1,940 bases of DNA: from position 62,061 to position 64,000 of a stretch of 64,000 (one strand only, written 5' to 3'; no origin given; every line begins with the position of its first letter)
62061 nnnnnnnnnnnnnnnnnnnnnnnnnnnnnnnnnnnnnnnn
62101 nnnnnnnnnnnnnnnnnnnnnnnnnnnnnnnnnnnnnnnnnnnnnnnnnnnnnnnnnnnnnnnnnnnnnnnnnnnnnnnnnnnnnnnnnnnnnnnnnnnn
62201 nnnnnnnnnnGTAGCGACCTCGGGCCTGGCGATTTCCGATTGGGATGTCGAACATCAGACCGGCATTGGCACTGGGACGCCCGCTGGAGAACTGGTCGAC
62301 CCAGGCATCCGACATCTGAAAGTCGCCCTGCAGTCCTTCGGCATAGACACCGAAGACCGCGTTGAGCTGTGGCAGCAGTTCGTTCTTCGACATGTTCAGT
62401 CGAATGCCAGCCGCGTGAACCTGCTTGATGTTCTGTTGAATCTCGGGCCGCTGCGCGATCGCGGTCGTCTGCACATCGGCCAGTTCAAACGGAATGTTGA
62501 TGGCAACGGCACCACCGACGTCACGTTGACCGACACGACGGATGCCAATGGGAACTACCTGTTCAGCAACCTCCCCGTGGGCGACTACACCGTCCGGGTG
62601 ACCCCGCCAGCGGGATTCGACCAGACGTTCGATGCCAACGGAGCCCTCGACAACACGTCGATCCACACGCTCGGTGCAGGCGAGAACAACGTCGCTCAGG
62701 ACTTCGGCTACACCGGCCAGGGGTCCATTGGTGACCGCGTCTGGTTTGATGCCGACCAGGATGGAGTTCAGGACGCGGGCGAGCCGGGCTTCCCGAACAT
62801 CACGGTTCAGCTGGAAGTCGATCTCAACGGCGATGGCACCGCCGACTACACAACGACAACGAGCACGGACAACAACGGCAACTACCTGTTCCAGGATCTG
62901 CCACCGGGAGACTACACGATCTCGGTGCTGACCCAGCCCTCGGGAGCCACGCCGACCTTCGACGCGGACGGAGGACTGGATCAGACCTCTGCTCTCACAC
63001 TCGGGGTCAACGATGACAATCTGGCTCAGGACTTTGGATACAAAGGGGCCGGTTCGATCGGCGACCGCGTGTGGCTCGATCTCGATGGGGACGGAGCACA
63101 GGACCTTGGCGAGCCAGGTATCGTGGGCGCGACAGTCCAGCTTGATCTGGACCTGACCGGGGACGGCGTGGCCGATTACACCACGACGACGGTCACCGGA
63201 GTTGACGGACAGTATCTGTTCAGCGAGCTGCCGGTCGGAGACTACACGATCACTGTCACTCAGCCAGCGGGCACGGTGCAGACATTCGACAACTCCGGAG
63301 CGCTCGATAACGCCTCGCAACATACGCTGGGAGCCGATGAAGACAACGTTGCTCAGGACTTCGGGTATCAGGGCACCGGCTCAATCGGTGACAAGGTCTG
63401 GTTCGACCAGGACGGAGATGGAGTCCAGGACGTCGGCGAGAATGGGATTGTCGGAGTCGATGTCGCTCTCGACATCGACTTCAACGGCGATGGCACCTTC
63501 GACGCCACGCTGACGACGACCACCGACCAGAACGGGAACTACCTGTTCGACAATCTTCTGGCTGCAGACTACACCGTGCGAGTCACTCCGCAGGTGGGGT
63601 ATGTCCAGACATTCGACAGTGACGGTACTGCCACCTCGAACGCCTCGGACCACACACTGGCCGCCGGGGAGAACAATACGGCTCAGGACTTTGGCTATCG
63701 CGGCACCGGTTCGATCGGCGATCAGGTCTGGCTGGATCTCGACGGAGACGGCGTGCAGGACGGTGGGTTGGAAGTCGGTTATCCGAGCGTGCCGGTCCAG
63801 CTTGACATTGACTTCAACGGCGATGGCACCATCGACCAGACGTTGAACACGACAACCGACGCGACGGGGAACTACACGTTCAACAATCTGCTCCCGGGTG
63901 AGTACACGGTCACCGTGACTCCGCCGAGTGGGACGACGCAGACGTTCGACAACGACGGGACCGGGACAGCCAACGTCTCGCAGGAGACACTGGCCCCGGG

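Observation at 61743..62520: Breakpoint: 3' half of a TolC-family gene (minus strand) abuts a start-less SdrD-like repeat array (plus strand)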

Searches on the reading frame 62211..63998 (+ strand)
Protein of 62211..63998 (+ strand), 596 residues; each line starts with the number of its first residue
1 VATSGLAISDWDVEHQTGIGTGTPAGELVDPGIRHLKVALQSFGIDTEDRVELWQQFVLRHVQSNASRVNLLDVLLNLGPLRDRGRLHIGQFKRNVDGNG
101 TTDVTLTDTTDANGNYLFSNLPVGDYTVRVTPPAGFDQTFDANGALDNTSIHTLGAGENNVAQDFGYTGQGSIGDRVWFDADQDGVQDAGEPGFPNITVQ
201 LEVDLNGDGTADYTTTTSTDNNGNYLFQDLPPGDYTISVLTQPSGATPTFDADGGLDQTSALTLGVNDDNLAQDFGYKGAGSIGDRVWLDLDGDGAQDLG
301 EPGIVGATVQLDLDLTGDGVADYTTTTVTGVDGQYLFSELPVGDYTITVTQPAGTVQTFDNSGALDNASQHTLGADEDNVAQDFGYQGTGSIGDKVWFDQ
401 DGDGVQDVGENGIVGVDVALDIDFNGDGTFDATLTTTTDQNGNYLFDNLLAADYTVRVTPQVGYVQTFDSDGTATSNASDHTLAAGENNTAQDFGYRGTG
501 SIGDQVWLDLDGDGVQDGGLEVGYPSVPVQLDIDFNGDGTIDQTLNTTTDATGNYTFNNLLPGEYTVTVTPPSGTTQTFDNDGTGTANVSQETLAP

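Call 6: search_protein_families(library=pfam, proteins=[window:62211-63998:+], max_evalue=0.01)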
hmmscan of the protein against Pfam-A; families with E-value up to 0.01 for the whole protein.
window:62211-63998:+ (596 aa): 21 families
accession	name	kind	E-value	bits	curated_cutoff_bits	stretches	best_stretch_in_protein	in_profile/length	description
PF17210.9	SdrD_B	-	6e-88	291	29.7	5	172-258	2-82/112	SdrD B-like domain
PF13620.12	CarboxypepD_reg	-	1.3e-33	115.6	32.3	5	543-579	28-64/82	Carboxypeptidase regulatory-like domain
PF17802.7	SpaA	-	1.9e-18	66.9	23.1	2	104-136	32-65/91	Prealbumin-like fold domain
PF24421.1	Ig_J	-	4.3e-18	65.8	29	2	309-354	41-87/104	Tip attachment protein J, Ig-like domain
PF13715.12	CarbopepD_reg_2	-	3.3e-16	59.5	32.2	1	543-571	24-52/88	CarboxypepD_reg-like domain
PF23193.1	NOMO_3rd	-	8.2e-12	45.7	27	0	213-239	58-84/120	NOMO third transthyretin-like domain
PF07495.19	Y_Y_Y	-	2.3e-11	43.9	26.6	0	542-569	18-44/65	Y_Y_Y domain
PF23608.1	Ig_ILCR1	-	5.4e-10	39.8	27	0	544-572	57-86/114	ILCR1 Ig-like domain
PF09430.16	EMC7_beta-sandw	-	5.7e-10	39.9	26.6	0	198-239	11-45/122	ER membrane protein complex subunit 7, beta-sandwich domain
PF22904.2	NOMO1-like_2nd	-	2.8e-09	37.4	27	0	520-573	11-64/90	BOS complex subunit NOMO1-like, second beta sandwich domain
PF23623.1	GBD_IRG7_N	-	2.8e-07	31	27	0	191-241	34-80/95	IRG7 N-terminal galactose binding domain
PF14686.12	fn3_3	-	3.3e-07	30.4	24.4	0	547-569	29-51/75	Polysaccharide lyase family 4, domain II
PF14900.11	DUF4493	-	6.5e-07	29.8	27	0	529-581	31-82/226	Domain of unknown function (DUF4493)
PF11008.14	DUF2846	-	1.5e-06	28.7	34.3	0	221-254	37-70/92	Protein of unknown function (DUF2846)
PF23196.1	NOMO_6th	-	1.6e-06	28.9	27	0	539-573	38-73/123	NOMO sixth transthyretin-like domain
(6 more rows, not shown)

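Call 7: search_protein_families(library=ncbifam, proteins=[window:62211-63998:+], max_evalue=0.01)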
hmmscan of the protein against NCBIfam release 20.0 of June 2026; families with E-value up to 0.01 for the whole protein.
window:62211-63998:+ (596 aa): 5 families
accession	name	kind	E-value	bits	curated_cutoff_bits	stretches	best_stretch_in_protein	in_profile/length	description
NF000535.3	MSCRAMM_SdrC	exception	2e-61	208.2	1700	4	173-367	499-689/963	MSCRAMM family adhesin SdrC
NF012181.0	MSCRAMM_SdrD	exception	4.6e-47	160.2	2500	1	98-581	603-1089/1379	MSCRAMM family adhesin SdrD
NF004645.0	PRK05989.2-3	equivalog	9.2e-08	29.8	1619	0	214-242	33-61/1597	cobaltochelatase subunit CobN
NF058648.1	ECF_sub_HI1622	equivalog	6.5e-06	26.3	100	0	432-478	53-100/180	NikL family nickel/cobalt ECF transporter subunit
NF040788.1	S-lay_SlaB_Mtsph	equivalog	0.0032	16.4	700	0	96-139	135-177/416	S-layer protein SlaB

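Call 39: find_homologous_proteins(query=window:62493-63998:+, max_evalue=1e-30)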
Query window:62493-63998:+ (502 aa): 374 proteins with E <= 1e-30 among 8000 candidates; the best 120 are listed.
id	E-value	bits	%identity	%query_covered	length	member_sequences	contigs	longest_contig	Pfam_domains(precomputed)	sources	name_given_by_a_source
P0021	7.9e-157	541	40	98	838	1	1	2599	PF07495.20,PF23623.2,PF13715.13,PF01060.30,PF24421.2,PF17802.8,PF23193.2,PF13620.13,PF09430.17,PF22904.4,PF17210.10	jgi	jgi:large repetitive protein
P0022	1.2e-154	534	45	94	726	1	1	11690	PF07495.20,PF23623.2,PF19407.6,PF17802.8,PF23193.2,PF13620.13,PF17210.10,PF13715.13,PF24421.2,PF20598.5,PF09430.17,PF22904.4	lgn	-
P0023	1.6e-152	527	42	96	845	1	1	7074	PF07495.20,PF23623.2,PF17802.8,PF23193.2,PF00775.28,PF13620.13,PF17210.10,PF26745.1,PF17936.8,PF13715.13,PF22902.3,PF02369.23,PF11008.15,PF11974.15,PF14686.13,PF24421.2,PF24025.2,PF22898.3,PF24291.2,PF09430.17,PF22904.4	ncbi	ncbi:MAG: SdrD B-like domain-containing protein, partial [Actinomycetota bacterium]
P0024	2.1e-152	527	48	93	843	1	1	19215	PF07495.20,PF23623.2,PF22058.3,PF07210.19,PF17802.8,PF23193.2,PF13620.13,PF17210.10,PF26745.1,PF16967.12,PF13715.13,PF11974.15,PF20009.5,PF27309.1,PF18962.8,PF14686.13,PF24421.2,PF23196.2,PF24025.2,PF05738.20,PF23608.2,PF09430.17,PF22904.4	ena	-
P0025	3.8e-144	499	47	97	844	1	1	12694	PF13715.13,PF24421.2,PF24025.2,PF17802.8,PF13620.13,PF22904.4,PF17210.10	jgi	jgi:hypothetical protein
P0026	1.5e-142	494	44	97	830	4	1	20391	PF07495.20,PF23623.2,PF13715.13,PF24421.2,PF17802.8,PF23193.2,PF13620.13,PF09430.17,PF22904.4,PF17210.10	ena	-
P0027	1.4e-137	478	44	97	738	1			PF07495.20,PF23623.2,PF07210.19,PF17802.8,PF23193.2,PF13620.13,PF17210.10,PF26745.1,PF16967.12,PF17936.8,PF01105.30,PF13715.13,PF11974.15,PF20009.5,PF24421.2,PF24025.2,PF05738.20,PF09430.17,PF22904.4,PF19077.7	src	-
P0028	4.4e-135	469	41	95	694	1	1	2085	PF07495.20,PF23623.2,PF16371.13,PF17802.8,PF23193.2,PF00775.28,PF13620.13,PF08522.17,PF17210.10,PF17936.8,PF13715.13,PF11008.15,PF11974.15,PF14686.13,PF24421.2,PF23196.2,PF24025.2,PF22898.3,PF09430.17,PF22904.4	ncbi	ncbi:MAG: SdrD B-like domain-containing protein, partial [Chloroflexota bacterium]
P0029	3.3e-131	457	45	95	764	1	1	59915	PF07495.20,PF23623.2,PF13715.13,PF24421.2,PF17802.8,PF23193.2,PF23608.2,PF13620.13,PF09430.17,PF22904.4,PF17210.10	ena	-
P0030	8.2e-130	452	49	95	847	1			PF07495.20,PF23193.2,PF13620.13,PF17210.10,PF11974.15,PF24421.2,PF09430.17,PF23623.2,PF22058.3,PF23194.2,PF07210.19,PF16371.13,PF17802.8,PF26745.1,PF01105.30,PF13715.13,PF18962.8,PF14686.13,PF23196.2,PF24025.2,PF05738.20,PF22898.3,PF23608.2,PF22904.4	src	-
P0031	7.9e-128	445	48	94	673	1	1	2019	PF07495.20,PF23623.2,PF17802.8,PF23193.2,PF13620.13,PF17210.10,PF13715.13,PF14686.13,PF24421.2,PF24025.2,PF09430.17,PF22904.4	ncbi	ncbi:MAG: SdrD B-like domain-containing protein, partial [Actinomycetota bacterium]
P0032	7.1e-121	423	44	96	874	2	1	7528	PF13715.13,PF14686.13,PF24421.2,PF17802.8,PF23193.2,PF13620.13,PF22904.4,PF17210.10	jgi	-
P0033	9.8e-120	419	37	92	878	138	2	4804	PF07495.20,PF23623.2,PF17892.8,PF16371.13,PF17802.8,PF23193.2,PF18342.8,PF13620.13,PF17210.10,PF26745.1,PF13715.13,PF17963.8,PF24421.2,PF24025.2,PF19076.7,PF23608.2,PF09430.17,PF22904.4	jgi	jgi:LPXTG-motif cell wall-anchored protein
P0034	1.6e-116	408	45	96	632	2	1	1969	PF07495.20,PF23623.2,PF07210.19,PF17802.8,PF23193.2,PF00775.28,PF13620.13,PF17210.10,PF26745.1,PF16967.12,PF17936.8,PF13715.13,PF11974.15,PF20009.5,PF18962.8,PF24421.2,PF24025.2,PF05738.20,PF22898.3,PF09430.17,PF22904.4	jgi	jgi:hypothetical protein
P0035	1.1e-115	405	37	97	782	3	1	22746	PF13715.13,PF20009.5,PF14686.13,PF24025.2,PF17802.8,PF13620.13,PF09430.17,PF22904.4,PF17210.10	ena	-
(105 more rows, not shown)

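Call 76: search_protein_representatives(protein=window:62493-63998:+)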
Query: 502 residues. Proteins with E-value up to 0.001 (for the whole library): 25156; up to 1e-10: 13871; up to 1e-30: 5752. The best 150 are listed.
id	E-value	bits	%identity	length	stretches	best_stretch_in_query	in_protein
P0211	0.0e+00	2623.3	85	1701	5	1-502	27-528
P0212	0.0e+00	1896.7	48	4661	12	5-496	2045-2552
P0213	0.0e+00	1751.9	46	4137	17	9-326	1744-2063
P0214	0.0e+00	1577.7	49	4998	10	4-488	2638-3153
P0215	0.0e+00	1571.0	45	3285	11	11-483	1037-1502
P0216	0.0e+00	1532.0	44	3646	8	12-490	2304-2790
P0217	0.0e+00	1505.3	52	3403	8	49-429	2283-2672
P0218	0.0e+00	1469.8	40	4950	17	8-480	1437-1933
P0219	0.0e+00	1452.1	47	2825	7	69-499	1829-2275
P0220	0.0e+00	1441.6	51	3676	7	27-478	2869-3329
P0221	0.0e+00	1438.0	44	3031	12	9-442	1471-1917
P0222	0.0e+00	1418.4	46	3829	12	6-492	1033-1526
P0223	0.0e+00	1378.0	37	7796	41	61-485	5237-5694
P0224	0.0e+00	1361.3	43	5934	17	47-368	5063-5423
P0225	0.0e+00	1301.0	42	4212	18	16-476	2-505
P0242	0.0e+00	1096.1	43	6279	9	6-497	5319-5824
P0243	0.0e+00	1091.7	49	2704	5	22-477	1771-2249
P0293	3.7e-263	890.2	41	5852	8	8-497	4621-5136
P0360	7.9e-217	737.4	48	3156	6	44-460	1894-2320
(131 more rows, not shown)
